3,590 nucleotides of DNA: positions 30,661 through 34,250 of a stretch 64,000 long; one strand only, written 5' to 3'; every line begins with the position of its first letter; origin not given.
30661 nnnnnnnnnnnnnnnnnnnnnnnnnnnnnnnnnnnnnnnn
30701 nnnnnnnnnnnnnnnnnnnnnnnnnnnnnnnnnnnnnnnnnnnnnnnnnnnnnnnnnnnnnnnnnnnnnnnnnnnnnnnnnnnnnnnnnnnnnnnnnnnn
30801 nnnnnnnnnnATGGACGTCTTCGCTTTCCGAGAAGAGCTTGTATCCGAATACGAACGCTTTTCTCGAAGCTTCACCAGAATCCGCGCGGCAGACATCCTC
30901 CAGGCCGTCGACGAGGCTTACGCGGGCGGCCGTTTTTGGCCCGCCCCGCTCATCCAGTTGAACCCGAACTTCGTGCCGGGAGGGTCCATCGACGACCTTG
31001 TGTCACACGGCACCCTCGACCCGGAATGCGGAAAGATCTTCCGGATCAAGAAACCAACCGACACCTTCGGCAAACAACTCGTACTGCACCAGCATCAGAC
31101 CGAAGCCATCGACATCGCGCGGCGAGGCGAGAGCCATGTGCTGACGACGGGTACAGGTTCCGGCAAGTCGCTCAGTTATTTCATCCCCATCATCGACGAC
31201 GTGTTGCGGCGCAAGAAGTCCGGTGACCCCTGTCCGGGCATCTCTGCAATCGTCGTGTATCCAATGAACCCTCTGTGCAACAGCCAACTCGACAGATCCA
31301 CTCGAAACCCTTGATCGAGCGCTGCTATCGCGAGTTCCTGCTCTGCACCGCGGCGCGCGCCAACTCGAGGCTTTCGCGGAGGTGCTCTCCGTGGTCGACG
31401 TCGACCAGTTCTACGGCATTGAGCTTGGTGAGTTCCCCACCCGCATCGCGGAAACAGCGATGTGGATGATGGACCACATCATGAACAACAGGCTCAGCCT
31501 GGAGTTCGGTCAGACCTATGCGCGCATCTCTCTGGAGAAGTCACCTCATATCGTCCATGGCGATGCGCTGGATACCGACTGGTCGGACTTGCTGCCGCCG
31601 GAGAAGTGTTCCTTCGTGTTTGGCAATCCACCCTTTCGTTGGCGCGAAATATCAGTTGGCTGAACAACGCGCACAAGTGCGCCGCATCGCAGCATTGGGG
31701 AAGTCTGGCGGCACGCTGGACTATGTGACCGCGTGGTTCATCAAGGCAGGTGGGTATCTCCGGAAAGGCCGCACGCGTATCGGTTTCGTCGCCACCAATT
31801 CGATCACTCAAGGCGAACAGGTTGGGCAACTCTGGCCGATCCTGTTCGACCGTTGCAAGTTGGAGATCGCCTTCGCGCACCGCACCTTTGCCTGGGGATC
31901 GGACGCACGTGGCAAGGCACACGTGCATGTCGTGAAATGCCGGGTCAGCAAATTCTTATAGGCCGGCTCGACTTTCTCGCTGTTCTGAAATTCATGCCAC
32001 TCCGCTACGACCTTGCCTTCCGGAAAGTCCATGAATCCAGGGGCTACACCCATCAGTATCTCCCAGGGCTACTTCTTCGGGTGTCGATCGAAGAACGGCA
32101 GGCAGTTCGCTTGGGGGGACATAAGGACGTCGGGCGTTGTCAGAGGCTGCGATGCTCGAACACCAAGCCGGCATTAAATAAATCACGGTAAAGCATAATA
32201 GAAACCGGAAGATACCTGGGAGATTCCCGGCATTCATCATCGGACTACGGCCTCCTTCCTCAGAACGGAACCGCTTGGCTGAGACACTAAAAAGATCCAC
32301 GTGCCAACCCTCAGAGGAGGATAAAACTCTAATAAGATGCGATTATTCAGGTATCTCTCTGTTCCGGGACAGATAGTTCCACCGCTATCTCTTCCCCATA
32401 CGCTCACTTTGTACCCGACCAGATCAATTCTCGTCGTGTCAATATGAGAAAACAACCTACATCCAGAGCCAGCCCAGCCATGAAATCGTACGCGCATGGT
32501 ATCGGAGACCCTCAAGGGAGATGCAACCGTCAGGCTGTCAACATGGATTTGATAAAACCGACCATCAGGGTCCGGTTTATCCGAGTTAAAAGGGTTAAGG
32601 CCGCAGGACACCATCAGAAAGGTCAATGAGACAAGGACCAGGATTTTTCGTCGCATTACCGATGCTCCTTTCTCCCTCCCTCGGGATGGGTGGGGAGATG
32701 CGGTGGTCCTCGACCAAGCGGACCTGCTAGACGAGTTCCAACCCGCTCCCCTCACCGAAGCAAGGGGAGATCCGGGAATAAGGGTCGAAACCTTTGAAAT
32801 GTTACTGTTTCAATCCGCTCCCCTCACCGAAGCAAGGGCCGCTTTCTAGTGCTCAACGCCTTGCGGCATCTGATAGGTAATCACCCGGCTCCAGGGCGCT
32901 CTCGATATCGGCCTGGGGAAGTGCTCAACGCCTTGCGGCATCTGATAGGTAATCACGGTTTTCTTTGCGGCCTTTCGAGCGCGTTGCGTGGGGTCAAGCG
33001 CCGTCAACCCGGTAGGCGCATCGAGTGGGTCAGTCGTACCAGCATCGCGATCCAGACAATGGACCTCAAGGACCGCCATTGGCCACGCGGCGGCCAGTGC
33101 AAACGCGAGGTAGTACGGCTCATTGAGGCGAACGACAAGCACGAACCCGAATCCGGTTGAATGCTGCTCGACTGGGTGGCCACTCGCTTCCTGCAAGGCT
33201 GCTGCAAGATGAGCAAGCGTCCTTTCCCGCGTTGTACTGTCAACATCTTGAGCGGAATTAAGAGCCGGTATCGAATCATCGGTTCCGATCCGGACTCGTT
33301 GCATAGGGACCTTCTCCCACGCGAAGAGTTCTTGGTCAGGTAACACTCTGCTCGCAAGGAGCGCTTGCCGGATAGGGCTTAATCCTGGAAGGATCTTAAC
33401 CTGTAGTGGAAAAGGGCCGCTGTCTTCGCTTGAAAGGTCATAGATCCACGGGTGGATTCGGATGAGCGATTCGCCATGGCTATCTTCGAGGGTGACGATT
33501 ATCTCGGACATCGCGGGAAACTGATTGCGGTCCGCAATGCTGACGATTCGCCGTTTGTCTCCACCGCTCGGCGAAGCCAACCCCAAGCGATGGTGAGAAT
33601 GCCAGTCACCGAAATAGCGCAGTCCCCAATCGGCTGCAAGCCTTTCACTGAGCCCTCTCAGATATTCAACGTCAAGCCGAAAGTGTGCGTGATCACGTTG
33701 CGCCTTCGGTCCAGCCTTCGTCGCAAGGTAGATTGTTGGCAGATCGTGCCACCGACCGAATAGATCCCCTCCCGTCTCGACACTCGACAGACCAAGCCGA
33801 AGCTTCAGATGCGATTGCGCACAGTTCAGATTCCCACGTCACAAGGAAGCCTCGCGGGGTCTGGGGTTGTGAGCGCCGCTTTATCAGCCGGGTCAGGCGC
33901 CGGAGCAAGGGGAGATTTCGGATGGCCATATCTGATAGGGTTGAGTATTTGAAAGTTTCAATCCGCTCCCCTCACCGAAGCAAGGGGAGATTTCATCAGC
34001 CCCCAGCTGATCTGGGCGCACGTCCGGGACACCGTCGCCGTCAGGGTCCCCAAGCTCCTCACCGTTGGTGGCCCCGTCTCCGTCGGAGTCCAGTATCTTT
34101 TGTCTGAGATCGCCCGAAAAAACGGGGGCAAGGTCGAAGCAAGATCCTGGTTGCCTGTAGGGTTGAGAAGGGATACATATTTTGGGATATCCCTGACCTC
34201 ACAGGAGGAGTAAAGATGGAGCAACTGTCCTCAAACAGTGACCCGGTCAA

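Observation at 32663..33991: Orphan CRISPR array split inside a repeat by a ~1.06-kb insert, with a 12-nt duplication of repeat sequence at the borders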

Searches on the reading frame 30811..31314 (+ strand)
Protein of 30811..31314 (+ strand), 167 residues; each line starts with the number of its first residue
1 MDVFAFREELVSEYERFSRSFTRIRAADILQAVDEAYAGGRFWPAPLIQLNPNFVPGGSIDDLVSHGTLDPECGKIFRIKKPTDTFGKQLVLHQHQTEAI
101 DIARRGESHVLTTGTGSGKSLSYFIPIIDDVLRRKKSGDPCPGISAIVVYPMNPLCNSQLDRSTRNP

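Call 83: search_protein_families(library=pfam, proteins=[window:30811-31314:+], max_evalue=0.01)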
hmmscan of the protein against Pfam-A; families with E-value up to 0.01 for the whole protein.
window:30811-31314:+ (167 aa): 1 family
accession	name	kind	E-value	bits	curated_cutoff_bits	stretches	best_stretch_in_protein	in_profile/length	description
PF00270.35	DEAD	-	1.1e-09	38.6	26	1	94-162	2-64/167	DEAD/DEAH box helicase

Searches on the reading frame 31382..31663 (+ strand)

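Call 83: search_protein_families(library=pfam, proteins=[window:31382-31663:+], max_evalue=0.01)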
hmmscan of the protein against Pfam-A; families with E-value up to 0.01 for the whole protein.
window:31382-31663:+ (93 aa): 1 family
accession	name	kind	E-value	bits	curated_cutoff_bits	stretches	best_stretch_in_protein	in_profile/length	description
PF20473.4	MmeI_Mtase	-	7.6e-22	78.2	27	1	3-88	58-148/259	MmeI, DNA-methyltransferase domain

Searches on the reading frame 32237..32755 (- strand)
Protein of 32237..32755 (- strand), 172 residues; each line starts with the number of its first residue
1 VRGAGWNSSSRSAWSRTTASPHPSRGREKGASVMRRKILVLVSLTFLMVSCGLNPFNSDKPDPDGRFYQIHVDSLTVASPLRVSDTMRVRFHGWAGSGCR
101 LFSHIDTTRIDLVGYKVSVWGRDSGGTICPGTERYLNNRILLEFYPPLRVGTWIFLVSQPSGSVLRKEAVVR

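Call 8: search_protein_families(library=pfam, proteins=[window:32237-32755:-], max_evalue=0.1)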
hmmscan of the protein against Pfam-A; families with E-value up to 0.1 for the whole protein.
window:32237-32755:- (172 aa): 0 families

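Call 9: search_protein_families(library=ncbifam, proteins=[window:32237-32755:-], max_evalue=0.1)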
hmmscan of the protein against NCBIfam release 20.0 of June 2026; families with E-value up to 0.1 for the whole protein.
window:32237-32755:- (172 aa): 0 families

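Call 23: find_encoding_contigs(protein=window:32237-32656:-, flank=10000, max_places=10)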
Protein window:32237-32656:- (139 aa): 1 contig read that carries it; 1 place shown.
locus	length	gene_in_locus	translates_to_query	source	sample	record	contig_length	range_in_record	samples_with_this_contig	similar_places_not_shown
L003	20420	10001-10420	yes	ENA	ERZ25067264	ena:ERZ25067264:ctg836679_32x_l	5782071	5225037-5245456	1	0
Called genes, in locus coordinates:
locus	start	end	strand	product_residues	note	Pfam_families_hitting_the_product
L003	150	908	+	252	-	-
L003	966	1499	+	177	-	PF00156:Pribosyltran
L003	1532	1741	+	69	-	-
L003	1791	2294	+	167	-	PF13551:HTH_29, PF13518:HTH_28 (faint)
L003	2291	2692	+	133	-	-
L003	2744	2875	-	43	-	-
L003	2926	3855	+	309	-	-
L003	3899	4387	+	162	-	-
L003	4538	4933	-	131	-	-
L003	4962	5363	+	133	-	PF01255:Prenyltransf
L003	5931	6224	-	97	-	-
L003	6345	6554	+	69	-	-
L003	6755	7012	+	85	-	-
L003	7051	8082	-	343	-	PF00665:rve, PF13683:rve_3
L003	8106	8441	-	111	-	-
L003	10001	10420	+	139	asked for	-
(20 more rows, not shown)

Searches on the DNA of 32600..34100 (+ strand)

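Call 39: search_dna_similar(query=window:32663-33991:+, collection=phages, mode=distant, max_evalue=0.01)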
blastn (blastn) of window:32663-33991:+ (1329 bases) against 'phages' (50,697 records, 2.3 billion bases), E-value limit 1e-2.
No match.

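Call 40: search_dna_similar(query=window:32663-33991:+, collection=plasmids, mode=distant, max_evalue=0.01)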
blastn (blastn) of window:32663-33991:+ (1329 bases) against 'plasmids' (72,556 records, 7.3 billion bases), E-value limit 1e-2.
Records with a match: 2; places in all: 2; records where one place covers at least 80% of the query: 0.
Best place of each record, by identity: 60-80% 2.
By first word of the organism name: Bradyrhizobium 2.
By predicted mobility (MOB-suite, as given by PLSDB): conjugative 2.
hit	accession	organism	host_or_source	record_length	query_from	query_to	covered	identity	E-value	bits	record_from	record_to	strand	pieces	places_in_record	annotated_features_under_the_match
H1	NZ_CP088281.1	Bradyrhizobium barranii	Glycine max cv. AC Glengarry,cell ...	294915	926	1183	19%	70.5%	1e-25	125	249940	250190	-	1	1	Mov34/MPN/PAD-1 family protein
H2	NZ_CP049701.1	Bradyrhizobium barranii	Glycine max cv. AC Glengarry,cell ...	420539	926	1183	19%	70.5%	1e-25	125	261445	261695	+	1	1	Mov34/MPN/PAD-1 family protein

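Call 57: search_rna_families(source=window, start=32600, end=34100, threshold=evalue, max_evalue=10)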
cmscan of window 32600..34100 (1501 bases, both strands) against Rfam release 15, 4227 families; matches with E-value up to 10: 7.
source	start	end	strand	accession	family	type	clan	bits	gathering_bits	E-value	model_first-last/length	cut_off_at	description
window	32921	32957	-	RF01343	CRISPR-DR33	Gene; CRISPR;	-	27.6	39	0.0018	1-37/37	no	CRISPR RNA direct repeat element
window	32849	32885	-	RF01343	CRISPR-DR33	Gene; CRISPR;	-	26.3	39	0.0044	1-37/37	no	CRISPR RNA direct repeat element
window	33955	33993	-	RF01322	CRISPR-DR9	Gene; CRISPR;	-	19.7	45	0.29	1-37/37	no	CRISPR RNA direct repeat element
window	32807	32845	-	RF01323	CRISPR-DR10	Gene; CRISPR;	-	17.8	39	0.92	1-37/37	no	CRISPR RNA direct repeat element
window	32807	32821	-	RF01322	CRISPR-DR9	Gene; CRISPR;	-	15.9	45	4.1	1-37/37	no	CRISPR RNA direct repeat element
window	33578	33601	+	RF02211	ZFAT-AS1_1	Gene; lncRNA;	-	14.2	80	5.6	56-79/79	no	ZFAT antisense RNA 1 conserved region 1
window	33972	34100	+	RF02225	sX6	Gene; sRNA;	-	12.4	40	1.7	1-128/342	3'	Proteobacterial sRNA sX6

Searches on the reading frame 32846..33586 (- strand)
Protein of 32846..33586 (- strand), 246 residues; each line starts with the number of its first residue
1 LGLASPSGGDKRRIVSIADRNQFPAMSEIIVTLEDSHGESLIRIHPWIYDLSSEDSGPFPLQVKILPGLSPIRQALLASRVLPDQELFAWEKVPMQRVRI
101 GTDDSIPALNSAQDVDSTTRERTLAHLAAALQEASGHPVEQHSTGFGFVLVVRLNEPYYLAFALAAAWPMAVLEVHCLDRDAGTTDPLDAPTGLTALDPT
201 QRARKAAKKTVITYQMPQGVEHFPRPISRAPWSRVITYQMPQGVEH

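Call 8: search_protein_families(library=pfam, proteins=[window:32846-33586:-], max_evalue=0.1)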
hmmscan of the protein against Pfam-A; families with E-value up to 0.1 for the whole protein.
window:32846-33586:- (246 aa): 0 families

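Call 9: search_protein_families(library=ncbifam, proteins=[window:32846-33586:-], max_evalue=0.1)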
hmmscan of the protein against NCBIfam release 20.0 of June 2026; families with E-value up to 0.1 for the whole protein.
window:32846-33586:- (246 aa): 0 families

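Call 24: find_encoding_contigs(protein=window:32846-33586:-, flank=10000, max_places=10)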
Protein window:32846-33586:- (246 aa): no gene with exactly this product is on record in the collection.

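Call 61: find_encoding_contigs(protein=window:32846-33511:-, flank=3000, max_places=10)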
Protein window:32846-33511:- (221 aa): 1 contig read that carries it; 1 place shown.
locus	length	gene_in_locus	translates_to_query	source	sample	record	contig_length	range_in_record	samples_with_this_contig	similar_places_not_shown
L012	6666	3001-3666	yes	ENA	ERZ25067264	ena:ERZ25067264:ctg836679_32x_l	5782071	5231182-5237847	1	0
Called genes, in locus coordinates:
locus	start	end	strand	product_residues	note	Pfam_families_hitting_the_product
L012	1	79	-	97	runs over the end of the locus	-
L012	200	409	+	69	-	-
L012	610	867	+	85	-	-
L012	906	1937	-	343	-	PF00665:rve, PF13683:rve_3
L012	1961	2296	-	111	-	-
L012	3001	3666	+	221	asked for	-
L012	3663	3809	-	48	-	-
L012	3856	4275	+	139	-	-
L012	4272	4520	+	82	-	-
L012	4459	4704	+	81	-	-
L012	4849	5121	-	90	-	PF20473:MmeI_Mtase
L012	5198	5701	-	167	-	PF00270:DEAD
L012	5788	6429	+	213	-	-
